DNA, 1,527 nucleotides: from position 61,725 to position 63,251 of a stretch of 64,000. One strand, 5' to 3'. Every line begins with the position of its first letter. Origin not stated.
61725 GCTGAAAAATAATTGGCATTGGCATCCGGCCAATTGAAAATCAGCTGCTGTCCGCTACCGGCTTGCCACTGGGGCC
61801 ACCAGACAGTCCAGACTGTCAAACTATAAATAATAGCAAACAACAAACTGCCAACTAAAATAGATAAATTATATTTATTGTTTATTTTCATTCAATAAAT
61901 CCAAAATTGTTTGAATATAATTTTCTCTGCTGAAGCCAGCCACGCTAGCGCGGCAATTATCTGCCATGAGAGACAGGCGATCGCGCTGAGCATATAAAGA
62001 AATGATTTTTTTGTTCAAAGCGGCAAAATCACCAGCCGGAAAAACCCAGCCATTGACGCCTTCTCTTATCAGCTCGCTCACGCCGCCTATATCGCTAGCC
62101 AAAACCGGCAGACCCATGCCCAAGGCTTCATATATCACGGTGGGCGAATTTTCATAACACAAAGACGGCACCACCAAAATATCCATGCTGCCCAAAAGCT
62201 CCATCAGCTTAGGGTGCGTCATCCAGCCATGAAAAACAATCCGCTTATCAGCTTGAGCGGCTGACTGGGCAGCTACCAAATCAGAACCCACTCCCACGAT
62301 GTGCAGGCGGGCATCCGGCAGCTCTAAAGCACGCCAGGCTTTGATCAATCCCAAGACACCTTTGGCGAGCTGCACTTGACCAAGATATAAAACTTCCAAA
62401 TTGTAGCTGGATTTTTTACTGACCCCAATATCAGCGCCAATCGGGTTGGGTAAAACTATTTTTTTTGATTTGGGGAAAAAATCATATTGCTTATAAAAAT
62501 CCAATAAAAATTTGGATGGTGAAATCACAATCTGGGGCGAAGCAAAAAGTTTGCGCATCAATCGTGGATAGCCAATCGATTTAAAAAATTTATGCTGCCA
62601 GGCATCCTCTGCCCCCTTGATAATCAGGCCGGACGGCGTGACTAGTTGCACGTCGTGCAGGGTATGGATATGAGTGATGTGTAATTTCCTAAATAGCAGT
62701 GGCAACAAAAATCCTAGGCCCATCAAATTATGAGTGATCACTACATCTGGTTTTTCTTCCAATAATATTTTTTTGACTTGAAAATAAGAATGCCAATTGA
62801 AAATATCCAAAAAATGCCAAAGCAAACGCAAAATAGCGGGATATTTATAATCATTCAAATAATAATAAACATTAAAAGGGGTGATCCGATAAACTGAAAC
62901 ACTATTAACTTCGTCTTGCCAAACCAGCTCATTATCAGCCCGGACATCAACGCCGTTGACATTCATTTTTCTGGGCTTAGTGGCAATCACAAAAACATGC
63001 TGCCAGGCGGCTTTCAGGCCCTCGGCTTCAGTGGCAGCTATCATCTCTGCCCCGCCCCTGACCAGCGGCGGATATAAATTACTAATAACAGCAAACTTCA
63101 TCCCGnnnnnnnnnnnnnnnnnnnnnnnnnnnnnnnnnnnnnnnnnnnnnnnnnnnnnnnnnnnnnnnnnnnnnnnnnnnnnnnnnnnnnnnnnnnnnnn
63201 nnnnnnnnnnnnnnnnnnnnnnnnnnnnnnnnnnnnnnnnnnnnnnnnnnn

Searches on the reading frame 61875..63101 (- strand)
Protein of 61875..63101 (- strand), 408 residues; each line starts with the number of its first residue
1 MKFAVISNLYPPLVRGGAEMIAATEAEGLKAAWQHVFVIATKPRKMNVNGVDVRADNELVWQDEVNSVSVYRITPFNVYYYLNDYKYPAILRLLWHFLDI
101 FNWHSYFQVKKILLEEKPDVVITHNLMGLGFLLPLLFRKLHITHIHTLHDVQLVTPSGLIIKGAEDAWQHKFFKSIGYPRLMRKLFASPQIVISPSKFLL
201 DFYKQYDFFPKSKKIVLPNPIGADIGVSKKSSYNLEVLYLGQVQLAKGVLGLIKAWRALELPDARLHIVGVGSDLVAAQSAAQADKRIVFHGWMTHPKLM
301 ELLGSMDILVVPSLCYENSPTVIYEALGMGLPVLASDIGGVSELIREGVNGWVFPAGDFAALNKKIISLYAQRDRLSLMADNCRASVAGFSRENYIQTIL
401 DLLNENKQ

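Call 44: find_encoding_contigs(protein=window:61875-63101:-, flank=10000, max_places=3)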
Protein window:61875-63101:- (408 aa): 2 contigs read that carry it; 2 places shown.
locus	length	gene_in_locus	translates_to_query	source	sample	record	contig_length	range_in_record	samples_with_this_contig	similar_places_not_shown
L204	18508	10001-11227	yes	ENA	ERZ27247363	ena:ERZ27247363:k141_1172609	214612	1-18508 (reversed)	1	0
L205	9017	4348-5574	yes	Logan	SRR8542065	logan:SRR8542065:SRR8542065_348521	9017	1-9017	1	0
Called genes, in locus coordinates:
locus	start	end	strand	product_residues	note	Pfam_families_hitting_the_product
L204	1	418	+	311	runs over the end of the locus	PF00892:EamA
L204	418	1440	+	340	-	-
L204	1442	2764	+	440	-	PF06293:Kdo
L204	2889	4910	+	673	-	PF00082:Peptidase_S8, PF01839:FG-GAP (faint), PF13517:FG-GAP_3 (weak), PF25292:Beta-prop_CGLA (faint), PF13517:FG-GAP_3 (weak)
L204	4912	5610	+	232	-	PF00535:Glycos_transf_2, PF10111:Glyco_tranf_2_2, PF13641:Glyco_tranf_2_3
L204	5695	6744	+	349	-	PF01073:3Beta_HSD (weak), PF01370:Epimerase, PF16363:GDP_Man_Dehyd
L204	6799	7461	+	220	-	PF00535:Glycos_transf_2, PF13641:Glyco_tranf_2_3 (weak)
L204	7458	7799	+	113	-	PF10066:DUF2304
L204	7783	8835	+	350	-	PF00535:Glycos_transf_2, PF13641:Glyco_tranf_2_3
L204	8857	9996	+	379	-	PF08323:Glyco_transf_5 (weak), PF13439:Glyco_transf_4, PF13579:Glyco_trans_4_4, PF20706:GT4-conflict, PF00534:Glycos_transf_1, PF13692:Glyco_trans_1_4, PF13524:Glyco_trans_1_2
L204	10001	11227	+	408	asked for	PF13439:Glyco_transf_4, PF13579:Glyco_trans_4_4, PF00534:Glycos_transf_1, PF13692:Glyco_trans_1_4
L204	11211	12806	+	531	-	-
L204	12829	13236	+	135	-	PF11969:DcpS_C, PF01230:HIT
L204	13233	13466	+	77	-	PF01106:NifU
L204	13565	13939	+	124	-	-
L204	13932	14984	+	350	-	PF10555:MraY_sig1 (weak), PF00953:Glycos_transf_4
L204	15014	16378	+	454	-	PF21799:MurD-like_N, PF08245:Mur_ligase_M, PF02875:Mur_ligase_C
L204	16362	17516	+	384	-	PF01098:FTSW_RODA_SPOVE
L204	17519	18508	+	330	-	?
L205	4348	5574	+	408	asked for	PF13439:Glyco_transf_4, PF13579:Glyco_trans_4_4, PF00534:Glycos_transf_1, PF13692:Glyco_trans_1_4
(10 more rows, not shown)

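Call 78: search_protein_families(library=pfam, proteins=[L204:5695-6744:+, L204:4912-5610:+], max_evalue=0.01)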
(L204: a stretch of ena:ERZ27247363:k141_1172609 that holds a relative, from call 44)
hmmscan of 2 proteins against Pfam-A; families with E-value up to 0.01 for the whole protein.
L204:5695-6744:+ (349 aa): 6 families
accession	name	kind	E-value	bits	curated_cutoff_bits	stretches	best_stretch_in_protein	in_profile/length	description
PF16363.11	GDP_Man_Dehyd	-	8.3e-38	131.1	27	1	13-323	1-331/332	GDP-mannose 4,6 dehydratase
PF01370.27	Epimerase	-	1.9e-36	126.2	20.9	1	12-261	1-240/240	NAD dependent epimerase/dehydratase family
PF01073.25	3Beta_HSD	-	3.1e-06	26.9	22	1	13-247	1-226/280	3-beta hydroxysteroid dehydrogenase/isomerase family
PF07993.18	NAD_binding_4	-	2.8e-05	23.9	20.1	0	110-195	108-204/258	Male sterility protein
PF04321.23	RmlD_sub_bind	-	7e-05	22.5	27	1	11-257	2-204/287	RmlD substrate binding domain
PF02719.21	Polysacc_synt_2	-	0.0035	17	20.2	0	12-54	1-43/293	Polysaccharide biosynthesis protein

L204:4912-5610:+ (232 aa): 4 families
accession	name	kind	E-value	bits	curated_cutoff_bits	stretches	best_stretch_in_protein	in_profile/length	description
PF00535.33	Glycos_transf_2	-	6.7e-28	98.1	23.3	1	4-159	1-159/168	Glycosyl transferase family 2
PF10111.15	Glyco_tranf_2_2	-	1e-10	42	27.3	1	4-101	1-102/276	Glycosyltransferase like family 2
PF13641.12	Glyco_tranf_2_3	-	1.8e-08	35.1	27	1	3-91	3-97/230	Glycosyltransferase like family 2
PF13704.12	Glyco_tranf_2_4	-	1.6e-05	25.7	27.5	1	11-91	2-82/98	Glycosyl transferase family 2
